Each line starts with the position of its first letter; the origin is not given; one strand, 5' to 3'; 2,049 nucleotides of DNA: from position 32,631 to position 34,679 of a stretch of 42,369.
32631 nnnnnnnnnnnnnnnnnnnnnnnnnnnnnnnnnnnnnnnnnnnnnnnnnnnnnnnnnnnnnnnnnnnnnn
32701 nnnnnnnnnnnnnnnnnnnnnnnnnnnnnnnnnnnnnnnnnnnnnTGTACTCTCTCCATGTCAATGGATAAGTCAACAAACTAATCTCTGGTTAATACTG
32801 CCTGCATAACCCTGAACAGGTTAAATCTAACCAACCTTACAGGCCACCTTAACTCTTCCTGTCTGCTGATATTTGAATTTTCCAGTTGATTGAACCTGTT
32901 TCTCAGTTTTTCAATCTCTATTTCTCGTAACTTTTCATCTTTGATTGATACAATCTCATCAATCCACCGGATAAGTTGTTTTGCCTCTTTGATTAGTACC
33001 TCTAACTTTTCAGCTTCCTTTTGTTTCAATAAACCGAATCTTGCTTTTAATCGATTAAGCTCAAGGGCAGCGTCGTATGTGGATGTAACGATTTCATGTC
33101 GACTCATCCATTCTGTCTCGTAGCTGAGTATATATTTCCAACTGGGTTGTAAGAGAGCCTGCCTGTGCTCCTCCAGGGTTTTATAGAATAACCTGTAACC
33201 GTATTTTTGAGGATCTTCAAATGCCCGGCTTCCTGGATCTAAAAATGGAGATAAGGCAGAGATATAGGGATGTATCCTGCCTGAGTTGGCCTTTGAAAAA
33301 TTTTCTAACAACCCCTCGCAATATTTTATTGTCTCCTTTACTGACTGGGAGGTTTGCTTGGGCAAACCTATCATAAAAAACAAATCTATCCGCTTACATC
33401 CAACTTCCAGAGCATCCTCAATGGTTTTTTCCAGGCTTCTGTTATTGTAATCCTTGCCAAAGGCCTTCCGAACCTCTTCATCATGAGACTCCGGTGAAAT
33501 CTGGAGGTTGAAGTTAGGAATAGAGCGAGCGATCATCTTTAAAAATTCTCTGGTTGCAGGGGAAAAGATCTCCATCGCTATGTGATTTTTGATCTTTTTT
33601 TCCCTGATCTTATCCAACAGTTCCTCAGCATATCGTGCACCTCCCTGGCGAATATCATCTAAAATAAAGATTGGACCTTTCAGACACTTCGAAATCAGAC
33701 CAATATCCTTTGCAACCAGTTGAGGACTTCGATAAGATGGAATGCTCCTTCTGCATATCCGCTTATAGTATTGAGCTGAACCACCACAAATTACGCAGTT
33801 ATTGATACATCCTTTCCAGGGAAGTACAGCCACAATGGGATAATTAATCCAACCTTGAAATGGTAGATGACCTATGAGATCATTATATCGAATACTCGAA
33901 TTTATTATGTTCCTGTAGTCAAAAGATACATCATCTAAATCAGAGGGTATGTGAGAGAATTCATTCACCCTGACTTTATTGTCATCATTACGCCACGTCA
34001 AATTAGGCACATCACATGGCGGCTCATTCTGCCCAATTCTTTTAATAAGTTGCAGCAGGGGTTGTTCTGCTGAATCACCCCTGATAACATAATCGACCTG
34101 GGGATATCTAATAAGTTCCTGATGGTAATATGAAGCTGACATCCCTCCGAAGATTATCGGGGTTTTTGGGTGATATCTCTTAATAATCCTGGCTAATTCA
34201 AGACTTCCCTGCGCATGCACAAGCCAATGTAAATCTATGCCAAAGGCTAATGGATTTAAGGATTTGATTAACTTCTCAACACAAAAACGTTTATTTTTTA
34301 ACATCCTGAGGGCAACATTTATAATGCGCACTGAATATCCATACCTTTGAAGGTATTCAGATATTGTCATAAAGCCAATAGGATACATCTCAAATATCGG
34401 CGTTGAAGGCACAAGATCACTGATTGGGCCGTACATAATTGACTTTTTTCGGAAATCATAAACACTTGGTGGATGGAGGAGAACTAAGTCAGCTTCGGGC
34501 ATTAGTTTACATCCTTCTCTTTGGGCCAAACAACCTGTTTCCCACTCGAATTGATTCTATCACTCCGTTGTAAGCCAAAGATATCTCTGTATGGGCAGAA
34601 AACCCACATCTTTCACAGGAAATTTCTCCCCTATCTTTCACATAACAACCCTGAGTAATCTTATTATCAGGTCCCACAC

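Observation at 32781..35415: Radical-SAM pair (SPASM/twitch-like + B12-binding) embedded in the selenocysteine/formate-dehydrogenase island and apparently co-transcribed with selB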

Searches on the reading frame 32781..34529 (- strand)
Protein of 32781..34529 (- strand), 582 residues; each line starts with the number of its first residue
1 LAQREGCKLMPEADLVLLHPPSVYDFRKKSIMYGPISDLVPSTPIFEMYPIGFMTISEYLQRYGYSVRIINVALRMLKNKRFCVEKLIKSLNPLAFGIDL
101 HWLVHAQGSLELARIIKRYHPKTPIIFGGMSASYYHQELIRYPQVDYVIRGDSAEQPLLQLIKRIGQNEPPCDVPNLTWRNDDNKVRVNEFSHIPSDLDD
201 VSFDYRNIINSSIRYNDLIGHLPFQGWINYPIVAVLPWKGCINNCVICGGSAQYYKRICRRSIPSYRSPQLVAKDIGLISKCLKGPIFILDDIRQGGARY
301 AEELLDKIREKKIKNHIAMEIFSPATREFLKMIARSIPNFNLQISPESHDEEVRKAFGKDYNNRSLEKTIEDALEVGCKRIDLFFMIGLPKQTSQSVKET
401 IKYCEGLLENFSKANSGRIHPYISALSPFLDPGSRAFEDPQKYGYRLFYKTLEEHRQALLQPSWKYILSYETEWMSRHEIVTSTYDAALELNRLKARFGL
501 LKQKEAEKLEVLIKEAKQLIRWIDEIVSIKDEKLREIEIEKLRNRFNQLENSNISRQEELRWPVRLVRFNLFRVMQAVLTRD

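Call 4: search_protein_families(library=ncbifam, proteins=[window:32781-34529:-], max_evalue=0.001)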
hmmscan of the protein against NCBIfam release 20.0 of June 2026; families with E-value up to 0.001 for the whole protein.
window:32781-34529:- (582 aa): 15 families
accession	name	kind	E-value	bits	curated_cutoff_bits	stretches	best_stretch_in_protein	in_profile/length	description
TIGR04190.1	B12_SAM_Ta0216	equivalog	9.9e-209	694.5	500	1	14-557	1-537/554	TIGR04190 family B12-binding domain/radical SAM domain protein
TIGR04367.1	HpnR_B12_rSAM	equivalog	2.3e-13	49.5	650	1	46-320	18-265/490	hopanoid C-3 methylase HpnR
TIGR04479.1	bcpD_PhpK_rSAM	subfamily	2.7e-12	45.8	600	1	46-210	68-235/504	PhpK family radical SAM P-methyltransferase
TIGR04385.1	B12_rSAM_cofa1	equivalog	9.7e-12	44.8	450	1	47-413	17-370/438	B12 lower ligand biosynthesis radical SAM protein BzaD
TIGR03471.1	HpnJ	equivalog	6.2e-11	41.8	577.6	1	110-406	85-364/472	hopanoid biosynthesis associated radical SAM protein HpnJ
TIGR04013.1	B12_SAM_MJ_1487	hypoth_equivalog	3e-10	39.5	251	1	110-413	57-339/382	TIGR04013 family B12-binding domain/radical SAM domain-containing protein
TIGR04072.2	rSAM_ladder_B12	equivalog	5.1e-10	38.6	360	1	46-173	14-148/443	lipid biosynthesis B12-binding/radical SAM protein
TIGR03960.1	rSAM_fuse_unch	hypoth_equivalog_domain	2.4e-08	32.9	462.3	1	239-416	260-433/605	TIGR03960 family B12-binding radical SAM protein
TIGR03975.1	rSAM_ocin_1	subfamily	2.7e-08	32.8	281.85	1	108-335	143-360/606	RiPP maturation radical SAM C-methyltransferase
TIGR02026.1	BchE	equivalog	2.8e-07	29.7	481.35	1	108-292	78-247/497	magnesium-protoporphyrin IX monomethyl ester anaerobic oxidative cyclase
NF050148.1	rSAM_ApyD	equivalog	6.9e-07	28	750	1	110-201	91-182/645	RiPP biosynthesis radical SAM protein ApyD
NF038361.1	rSAM_Sden_1168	equivalog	7.5e-07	28.1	575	1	111-263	159-312/560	Sden_1168 family B12-binding radical SAM P-methyltransferase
NF033712.0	B12_rSAM_KedN5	subfamily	3.4e-05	22.3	700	1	95-217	67-186/624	KedN5 family methylcobalamin-dependent radical SAM C-methyltransferase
NF006065.0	PRK08207.2-4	equivalog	0.00046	19.3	922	1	302-402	248-351/484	coproporphyrinogen III oxidase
NF040546.1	rSAM_CUAEP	equivalog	0.0005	18.9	500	1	53-187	16-139/468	CUAEP/CCAEP-tail radical SAM (seleno)protein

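Call 5: search_protein_families(library=pfam, proteins=[window:32781-34529:-], max_evalue=0.001)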
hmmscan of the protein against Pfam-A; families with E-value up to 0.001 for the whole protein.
window:32781-34529:- (582 aa): 2 families
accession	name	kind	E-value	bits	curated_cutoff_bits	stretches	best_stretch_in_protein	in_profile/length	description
PF02310.24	B12-binding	-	5.1e-15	55.8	32.1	1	46-154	10-114/121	B12 binding domain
PF04055.27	Radical_SAM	-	6.4e-11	43.1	29.5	1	237-403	3-165/166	Radical SAM superfamily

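Call 11: find_homologous_proteins(query=window:32781-34529:-, max_evalue=1e-10)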
Query window:32781-34529:- (582 aa): 7862 proteins with E <= 1e-10 among 8000 candidates; the best 120 are listed.
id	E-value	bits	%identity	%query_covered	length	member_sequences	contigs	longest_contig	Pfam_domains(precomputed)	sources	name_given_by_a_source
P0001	0.0e+0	1296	98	98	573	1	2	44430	PF04055.28,PF02310.25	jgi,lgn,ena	-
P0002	0.0e+0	1069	77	100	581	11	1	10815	PF04055.28,PF02310.25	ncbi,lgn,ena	-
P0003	5.5e-283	958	71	97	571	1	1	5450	PF04055.28,PF02310.25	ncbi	-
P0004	1.8e-282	956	69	98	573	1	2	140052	PF04055.28,PF02310.25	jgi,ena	-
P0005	2.2e-282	956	70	100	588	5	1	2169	PF04055.28,PF02310.25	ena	-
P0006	5.4e-282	955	69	98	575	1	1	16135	PF04055.28,PF02310.25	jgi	jgi:B12-binding domain/radical SAM domain protein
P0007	1.9e-281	953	69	98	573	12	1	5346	PF04055.28,PF02310.25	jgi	jgi:B12-binding domain/radical SAM domain protein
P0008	6.5e-281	951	69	98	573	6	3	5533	PF04055.28,PF02310.25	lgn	-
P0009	1.7e-279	946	69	100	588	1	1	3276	PF04055.28,PF02310.25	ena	-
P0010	1.8e-279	946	70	98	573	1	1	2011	PF04055.28,PF02310.25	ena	-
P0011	4.7e-279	945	69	98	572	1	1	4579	PF04055.28,PF02310.25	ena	-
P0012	8.7e-279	944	69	98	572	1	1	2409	PF04055.28,PF02310.25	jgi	jgi:B12-binding domain/radical SAM domain protein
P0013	1.1e-278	944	69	98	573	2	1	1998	PF04055.28,PF02310.25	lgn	-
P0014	1.4e-278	943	70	97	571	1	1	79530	PF04055.28,PF02310.25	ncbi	ncbi:TIGR04190 family B12-binding domain/radical SAM domain protein [Candidatus Latescibacterota bac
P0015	1.0e-277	940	69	98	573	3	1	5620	PF04055.28,PF02310.25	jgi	-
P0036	1.8e-270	917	66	98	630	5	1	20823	PF04055.28,PF02416.22,PF02310.25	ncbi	ncbi:MAG: TIGR04190 family B12-binding domain/radical SAM domain protein [bacterium]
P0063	3.4e-249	846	61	98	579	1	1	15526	PF04055.28,PF02310.25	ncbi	ncbi:TIGR04190 family B12-binding domain/radical SAM domain protein [Spirochaetota bacterium]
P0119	3.9e-227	773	57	98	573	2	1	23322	PF04055.28,PF02310.25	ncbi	ncbi:MAG: TIGR04190 family B12-binding domain/radical SAM domain protein [Planctomycetota bacterium]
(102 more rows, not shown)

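Call 16: find_encoding_contigs(protein=P0001, flank=10000, max_places=3)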
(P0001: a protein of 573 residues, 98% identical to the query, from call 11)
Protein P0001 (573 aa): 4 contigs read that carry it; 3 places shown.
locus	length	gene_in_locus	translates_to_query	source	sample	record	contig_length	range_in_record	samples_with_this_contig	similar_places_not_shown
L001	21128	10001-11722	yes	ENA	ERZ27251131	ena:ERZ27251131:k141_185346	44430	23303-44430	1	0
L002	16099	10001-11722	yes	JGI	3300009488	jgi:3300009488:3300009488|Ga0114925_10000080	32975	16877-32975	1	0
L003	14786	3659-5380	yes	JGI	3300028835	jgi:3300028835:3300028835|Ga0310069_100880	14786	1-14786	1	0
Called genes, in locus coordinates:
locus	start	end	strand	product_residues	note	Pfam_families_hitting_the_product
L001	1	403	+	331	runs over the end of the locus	PF12797:Fer4_2 (faint)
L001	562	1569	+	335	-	PF13237:Fer4_10 (faint), PF12838:Fer4_7 (faint), PF13187:Fer4_9 (faint), PF13534:Fer4_17 (faint), PF14697:Fer4_21 (faint), PF25160:LdpA_Fe-S-bd (faint), PF12797:Fer4_2 (faint), PF17179:Fer4_22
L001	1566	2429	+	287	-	PF00970:FAD_binding_6, PF00175:NAD_binding_1, PF10418:DHODB_Fe-S_bind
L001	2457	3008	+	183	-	PF04879:Molybdop_Fe4S4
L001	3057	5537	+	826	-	PF00384:Molybdopterin, PF01568:Molydop_binding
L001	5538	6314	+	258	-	PF00037:Fer4 (faint), PF12797:Fer4_2 (faint), PF12837:Fer4_6 (faint), PF13237:Fer4_10 (faint), PF13484:Fer4_16 (faint), PF12838:Fer4_7, PF13187:Fer4_9 (weak), PF13247:Fer4_11, +1 more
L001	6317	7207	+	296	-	PF03916:NrfD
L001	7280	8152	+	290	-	PF24859:FdhE_central, PF24860:FdhE_C (weak)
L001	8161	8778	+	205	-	PF12804:NTP_transf_3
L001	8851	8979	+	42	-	-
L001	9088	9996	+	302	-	PF04055:Radical_SAM, PF11946:DUF3463 (faint)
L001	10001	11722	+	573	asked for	PF02310:B12-binding, PF04055:Radical_SAM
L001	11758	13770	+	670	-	PF00009:GTP_EFTU, PF01926:MMR_HSR1 (weak), PF10662:PduV-EutP (faint), PF03144:GTP_EFTU_D2, PF25461:Beta-barrel_SelB, PF09107:WHD_3rd_SelB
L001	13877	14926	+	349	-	PF00586:AIRS, PF02769:AIRS_C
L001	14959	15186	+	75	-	PF01206:TusA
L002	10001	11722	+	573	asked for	PF02310:B12-binding, PF04055:Radical_SAM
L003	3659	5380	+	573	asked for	PF02310:B12-binding, PF04055:Radical_SAM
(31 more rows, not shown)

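Call 17: find_related_loci(query=A1, collection=genome_contigs, flank=10000)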
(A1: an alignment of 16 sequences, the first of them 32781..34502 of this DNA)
Query A1 (573 aa) in genome_contigs; peptide patterns used: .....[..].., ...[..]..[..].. (x = any residue, [..] = any of these).
599 stretches matched a pattern (row limit reached: there are more); 580 encode a relative of the query (tblastn E <= 1e-3); the best 80 are kept; 80 distinct loci.
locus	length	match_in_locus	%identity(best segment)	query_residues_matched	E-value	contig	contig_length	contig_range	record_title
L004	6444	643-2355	69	1-573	0e+0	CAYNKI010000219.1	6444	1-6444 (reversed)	MAG TPA_asm: uncultured Pirellulales bacterium isolate SRP068000_co1_139 genome assembly, contig: NODE_26536_length_6444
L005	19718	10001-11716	66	1-572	0e+0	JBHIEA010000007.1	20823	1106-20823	MAG: bacterium isolate b3.sp2_bin.56 NODE_672_length_20823_cov_10.113636, whole genome shotgun sequence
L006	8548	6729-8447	66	1-572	0e+0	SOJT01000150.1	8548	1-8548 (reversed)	MAG: Candidatus Aerophobetes bacterium isolate E44_bin3 NODE_3984_length_8548_cov_30.510774, whole genome shotgun sequen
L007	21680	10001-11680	64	4-572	0e+0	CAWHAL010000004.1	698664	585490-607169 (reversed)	MAG: uncultured Planctomycetota bacterium isolate MFD04408.bin.1.172 genome assembly, contig: contig_31152, whole genome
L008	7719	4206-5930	60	1-572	0e+0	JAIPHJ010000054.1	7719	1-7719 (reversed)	MAG: Candidatus Bipolaricaulota bacterium isolate Tobar15.5-16.5m-G30 Tobar15-5-16-5m-C7311, whole genome shotgun sequen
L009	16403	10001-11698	59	1-571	0e+0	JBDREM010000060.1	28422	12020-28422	MAG: Planctomycetota bacterium isolate MEGAHIT-group-1.315 k141_13316276, whole genome shotgun sequence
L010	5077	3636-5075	69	1-480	0e+0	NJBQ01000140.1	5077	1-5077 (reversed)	MAG: Candidatus Aerophobetes bacterium Ae_b3a 20931, whole genome shotgun sequence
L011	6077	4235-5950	58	1-572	0e+0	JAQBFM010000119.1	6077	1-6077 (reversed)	MAG: Lentisphaerales bacterium isolate MAG_440_bin-20 440_bin-20_ctg-119, whole genome shotgun sequence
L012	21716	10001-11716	56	1-572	0e+0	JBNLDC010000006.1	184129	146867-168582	MAG: Chitinispirillaceae bacterium isolate C1C2.bin.6.orig k141_2014401, whole genome shotgun sequence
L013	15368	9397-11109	56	1-571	0e+0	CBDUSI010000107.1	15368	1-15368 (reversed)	MAG TPA_asm: uncultured bacterium isolate SRR21487742_binner123_Refined_23 genome assembly, contig: ERZ26661670.1652, wh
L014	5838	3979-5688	53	1-571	0e+0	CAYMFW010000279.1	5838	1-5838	MAG TPA_asm: uncultured Planctomycetota bacterium isolate SRP214966_co4_1 genome assembly, contig: NODE_19418_length_583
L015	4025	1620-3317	54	1-570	0e+0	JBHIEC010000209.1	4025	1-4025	MAG: Anaerolineae bacterium isolate b3.sp2_bin.41 NODE_11013_length_4025_cov_8.265743, whole genome shotgun sequence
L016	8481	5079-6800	53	1-570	0e+0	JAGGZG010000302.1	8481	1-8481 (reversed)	MAG: Anaerolineae bacterium isolate AUK198 PB_MBMC_152_c_000000000042, whole genome shotgun sequence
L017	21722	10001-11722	54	1-572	0e+0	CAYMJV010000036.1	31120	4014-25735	MAG TPA_asm: uncultured Syntrophaceae bacterium isolate binchicken_co378_81 genome assembly, contig: NODE_1121_length_31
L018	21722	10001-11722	53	1-572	0e+0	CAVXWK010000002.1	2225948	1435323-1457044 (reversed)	MAG: uncultured delta proteobacterium isolate MFD04492.bin.2.7 genome assembly, contig: contig_9170, whole genome shotgu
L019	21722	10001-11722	53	1-572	0e+0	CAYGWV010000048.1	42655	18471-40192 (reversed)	MAG TPA_asm: uncultured Syntrophaceae bacterium isolate ERP119294_co2_516 genome assembly, contig: k141_3811349, whole g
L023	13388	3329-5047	52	1-572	0e+0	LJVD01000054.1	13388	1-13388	MAG: candidate division Zixibacteria bacterium SM1_73 WOR1_30_36_5241, whole genome shotgun sequence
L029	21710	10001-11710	53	5-572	0e+0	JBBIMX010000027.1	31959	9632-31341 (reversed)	MAG: Deltaproteobacteria bacterium isolate BQF270218_bin_242 NODE_319_length_31959_cov_5.450759, whole genome shotgun se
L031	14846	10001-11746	52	1-571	0e+0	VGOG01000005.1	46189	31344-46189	MAG: Chloroflexi bacterium isolate K_DeepCast_250m_m2_317 K_DeepCast_250m_m2_317_Ga0194125_10001084, whole genome shotgu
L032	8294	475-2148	53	4-562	0e+0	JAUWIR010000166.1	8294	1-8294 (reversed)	MAG: Pseudomonadota bacterium isolate CSMAG_2299 CSMAG_2299_k127_8545231_length_8294_cov_14.1670, whole genome shotgun s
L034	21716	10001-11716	52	1-570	0e+0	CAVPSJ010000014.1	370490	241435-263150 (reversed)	MAG: uncultured delta proteobacterium isolate MFD10007.bin.2.36 genome assembly, contig: contig_53688, whole genome shot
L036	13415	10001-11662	53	1-554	0e+0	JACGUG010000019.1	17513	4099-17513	MAG: archaeon isolate H03B2 scaffold_5523, whole genome shotgun sequence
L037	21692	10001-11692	53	3-567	0e+0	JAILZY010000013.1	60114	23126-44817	MAG: bacterium isolate HOT.CON.50 NODE_498_length_60114_cov_18.516748, whole genome shotgun sequence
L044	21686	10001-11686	52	1-562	0e+0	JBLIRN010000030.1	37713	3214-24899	MAG: bacterium isolate MG2_202303_bin_136 MG2_202303_bin_136_scaffold_30, whole genome shotgun sequence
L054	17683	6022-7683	53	4-562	0e+0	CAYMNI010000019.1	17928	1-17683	MAG TPA_asm: uncultured Ignavibacteria bacterium isolate SRP214966_co2_447 genome assembly, contig: NODE_4615_length_179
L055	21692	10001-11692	52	1-568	0e+0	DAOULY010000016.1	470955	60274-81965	MAG TPA_asm: Dehalococcoidia bacterium isolate W31_65 k127_904386, whole genome shotgun sequence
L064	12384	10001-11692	51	1-562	0e+0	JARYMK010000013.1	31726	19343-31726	MAG: Anaerolineae bacterium isolate A05DMB-I-30 NODE_13_length_31726_cov_4.592025, whole genome shotgun sequence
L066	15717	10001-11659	52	1-553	0e+0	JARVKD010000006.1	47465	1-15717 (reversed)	MAG: Nitrososphaeria archaeon isolate JZ2_bin.220247 NODE_6_length_47465_cov_1.50255, whole genome shotgun sequence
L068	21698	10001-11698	51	1-565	0e+0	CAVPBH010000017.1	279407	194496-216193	MAG: uncultured Chloroflexia bacterium isolate MFD00032.bin.1.166 genome assembly, contig: contig_44186, whole genome sh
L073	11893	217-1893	50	1-572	0e+0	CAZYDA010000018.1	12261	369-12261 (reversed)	MAG TPA_asm: uncultured Dehalococcoidia bacterium isolate binchicken_co6_452 genome assembly, contig: NODE_6085_length_1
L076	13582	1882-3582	49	1-571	0e+0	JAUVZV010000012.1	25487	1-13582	MAG: Chloroflexota bacterium isolate CSMAG_1277 CSMAG_1277_k141_490789_length_25487_cov_7.7694, whole genome shotgun seq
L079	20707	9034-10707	50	5-566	0e+0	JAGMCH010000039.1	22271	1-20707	MAG: Dehalococcoidales bacterium isolate RS_16_7 ZL425.bin.7.fa_39, whole genome shotgun sequence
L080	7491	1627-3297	51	1-566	0e+0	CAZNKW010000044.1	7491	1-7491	MAG TPA_asm: uncultured Dehalococcoidia bacterium isolate binchicken_co325_96 genome assembly, contig: NODE_4490_length_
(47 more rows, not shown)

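Call 20: search_solved_structures(query=window:32781-34502:-, max_evalue=0.01)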
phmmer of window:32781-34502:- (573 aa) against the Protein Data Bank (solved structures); distinct sequences matched with E-value up to 0.01: 0.

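Call 23: search_protein_families(library=pfam, proteins=[L068:8975-9946:+, L073:9276-10067:+, L034:13516-14556:+, L010:1724-2650:+, L064:4010-4810:-, L019:14273-15067:+, L031:11807-13105:+, L018:9066-9995:+, L013:7485-8474:+, L018:18722-19225:+], max_evalue=0.001)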
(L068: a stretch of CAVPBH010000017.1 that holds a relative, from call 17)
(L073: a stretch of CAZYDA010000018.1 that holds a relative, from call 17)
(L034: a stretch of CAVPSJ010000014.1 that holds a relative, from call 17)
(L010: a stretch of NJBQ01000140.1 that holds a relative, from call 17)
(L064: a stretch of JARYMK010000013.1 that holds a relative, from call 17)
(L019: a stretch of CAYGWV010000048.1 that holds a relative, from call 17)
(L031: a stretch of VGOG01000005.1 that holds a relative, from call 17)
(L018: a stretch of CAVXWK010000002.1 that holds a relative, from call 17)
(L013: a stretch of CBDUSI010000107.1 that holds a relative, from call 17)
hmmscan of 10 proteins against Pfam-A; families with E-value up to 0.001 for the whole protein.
L068:8975-9946:+ (323 aa): 8 families
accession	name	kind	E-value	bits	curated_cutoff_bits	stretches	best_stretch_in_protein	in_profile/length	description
PF07726.17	AAA_3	-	9.1e-67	223.4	27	1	44-174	1-131/131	ATPase family associated with various cellular activities (AAA)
PF17863.7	AAA_lid_2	-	2.9e-22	78.6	22.7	1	237-309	2-74/74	AAA lid domain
PF07728.20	AAA_5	-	1.2e-15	58.2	22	1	50-172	7-139/139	AAA domain (dynein-related subfamily)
PF20030.5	bpMoxR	-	1e-08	35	27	1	17-183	6-171/205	MoxR domain in the MoxR-vWA-beta-propeller ternary systems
PF00004.35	AAA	-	5e-08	33.9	21.2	1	50-177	6-128/131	ATPase family associated with various cellular activities (AAA)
PF00493.29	MCM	-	1.2e-06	28.3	23.3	1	43-157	58-175/224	MCM P-loop domain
PF01078.27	Mg_chelatase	-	5.9e-05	23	20.3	0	25-64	5-44/207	Magnesium chelatase, subunit ChlI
PF05496.18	RuvB_N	-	0.00019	21.6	27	0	43-135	34-114/159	Holliday junction DNA helicase RuvB P-loop domain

L073:9276-10067:+ (263 aa): 5 families
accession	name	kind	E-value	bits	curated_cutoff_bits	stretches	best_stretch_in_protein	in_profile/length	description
PF00005.33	ABC_tran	-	3.6e-33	115.5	25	1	17-166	1-137/137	ABC transporter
PF13304.12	AAA_21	-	1.1e-10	42.5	27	2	31-51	3-23/304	AAA domain, putative AbiEii toxin, Type IV TA system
PF02463.25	SMC_N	-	3e-07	30.5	40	1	29-201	26-202/220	RecF/RecN/SMC N terminal domain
PF13555.12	AAA_29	-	0.00014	22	27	1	29-55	24-50/61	P-loop containing region of AAA domain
PF13191.12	AAA_16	-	0.00078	20.4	32.6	0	28-192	25-167/167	AAA ATPase domain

L034:13516-14556:+ (346 aa): 2 families
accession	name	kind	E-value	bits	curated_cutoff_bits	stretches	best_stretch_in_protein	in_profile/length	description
PF00849.27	PseudoU_synth_2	-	8.2e-37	127.2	26.8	1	115-269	2-152/152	RNA pseudouridylate synthase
PF01479.30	S4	-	3.5e-09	36.7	22.8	1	41-87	1-48/48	S4 domain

L010:1724-2650:+ (308 aa): 1 family
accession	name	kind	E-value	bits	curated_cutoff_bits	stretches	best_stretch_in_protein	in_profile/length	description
PF01040.23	UbiA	-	3.4e-34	118.7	34.2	1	22-273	2-239/250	UbiA prenyltransferase family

L064:4010-4810:- (266 aa): 0 families

L019:14273-15067:+ (264 aa): 1 family
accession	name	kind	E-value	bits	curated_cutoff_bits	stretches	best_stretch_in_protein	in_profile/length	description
PF02578.20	Cu-oxidase_4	-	5.2e-72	242.5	22.9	1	35-259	2-237/238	Multi-copper polyphenol oxidoreductase laccase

L031:11807-13105:+ (432 aa): 1 family
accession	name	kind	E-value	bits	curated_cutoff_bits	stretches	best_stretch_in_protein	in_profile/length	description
PF01882.25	DUF58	-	7.5e-15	55.2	23.4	2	192-236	2-46/216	Protein of unknown function DUF58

L018:9066-9995:+ (309 aa): 0 families

L013:7485-8474:+ (329 aa): 1 family
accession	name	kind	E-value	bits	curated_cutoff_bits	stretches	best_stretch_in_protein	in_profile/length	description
PF00348.22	polyprenyl_synt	-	2.1e-70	237.3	27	1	32-280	4-249/251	Polyprenyl synthetase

L018:18722-19225:+ (167 aa): 1 family
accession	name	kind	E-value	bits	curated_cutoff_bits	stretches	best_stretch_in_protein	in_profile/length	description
PF01288.25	HPPK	-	2.5e-39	134.7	25.7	1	11-138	1-115/116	7,8-dihydro-6-hydroxymethylpterin-pyrophosphokinase (HPPK)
